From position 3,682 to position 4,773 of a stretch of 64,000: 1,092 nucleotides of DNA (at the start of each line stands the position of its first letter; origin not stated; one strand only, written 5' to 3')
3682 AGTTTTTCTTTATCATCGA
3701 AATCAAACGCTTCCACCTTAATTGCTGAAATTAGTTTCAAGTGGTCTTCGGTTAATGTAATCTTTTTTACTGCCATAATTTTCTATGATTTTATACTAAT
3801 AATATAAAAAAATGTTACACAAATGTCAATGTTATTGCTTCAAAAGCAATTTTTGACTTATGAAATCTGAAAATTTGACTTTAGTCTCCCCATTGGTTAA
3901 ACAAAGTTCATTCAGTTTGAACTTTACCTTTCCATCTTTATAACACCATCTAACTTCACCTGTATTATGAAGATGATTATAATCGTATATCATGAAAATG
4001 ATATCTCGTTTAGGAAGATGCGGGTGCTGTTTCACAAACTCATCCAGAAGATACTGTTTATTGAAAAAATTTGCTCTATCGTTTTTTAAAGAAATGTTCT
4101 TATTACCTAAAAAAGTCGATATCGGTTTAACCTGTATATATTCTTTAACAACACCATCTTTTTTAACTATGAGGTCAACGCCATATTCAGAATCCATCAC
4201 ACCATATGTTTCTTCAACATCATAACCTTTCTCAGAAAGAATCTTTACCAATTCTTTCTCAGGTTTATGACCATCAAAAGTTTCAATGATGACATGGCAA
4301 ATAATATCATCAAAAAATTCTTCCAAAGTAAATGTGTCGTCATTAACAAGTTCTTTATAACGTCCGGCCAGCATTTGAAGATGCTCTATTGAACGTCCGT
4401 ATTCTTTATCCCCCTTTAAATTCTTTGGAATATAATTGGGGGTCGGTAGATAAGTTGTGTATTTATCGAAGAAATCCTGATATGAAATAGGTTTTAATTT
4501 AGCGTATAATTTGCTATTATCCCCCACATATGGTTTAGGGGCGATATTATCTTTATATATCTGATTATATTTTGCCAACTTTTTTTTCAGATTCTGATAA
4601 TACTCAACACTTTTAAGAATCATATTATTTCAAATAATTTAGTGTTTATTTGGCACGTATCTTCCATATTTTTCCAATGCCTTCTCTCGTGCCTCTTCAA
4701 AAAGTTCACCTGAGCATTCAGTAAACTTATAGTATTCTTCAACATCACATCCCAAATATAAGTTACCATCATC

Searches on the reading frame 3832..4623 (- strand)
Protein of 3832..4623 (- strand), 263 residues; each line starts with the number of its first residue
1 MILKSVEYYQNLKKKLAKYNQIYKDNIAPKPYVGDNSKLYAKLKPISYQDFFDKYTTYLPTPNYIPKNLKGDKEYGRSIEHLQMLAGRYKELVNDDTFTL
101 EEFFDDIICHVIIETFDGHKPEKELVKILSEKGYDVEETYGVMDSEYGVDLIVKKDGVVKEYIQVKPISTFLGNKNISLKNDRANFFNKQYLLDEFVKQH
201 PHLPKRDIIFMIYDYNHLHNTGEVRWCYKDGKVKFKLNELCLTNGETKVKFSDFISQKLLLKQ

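Call 103: search_protein_families(library=pfam, proteins=[window:3832-4623:-], max_evalue=0.001)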
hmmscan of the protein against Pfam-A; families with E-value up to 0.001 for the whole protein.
window:3832-4623:- (263 aa): 1 family
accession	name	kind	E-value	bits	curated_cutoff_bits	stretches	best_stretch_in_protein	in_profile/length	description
PF04471.18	Mrr_cat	-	0.00069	20.2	21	1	114-168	2-57/115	Restriction endonuclease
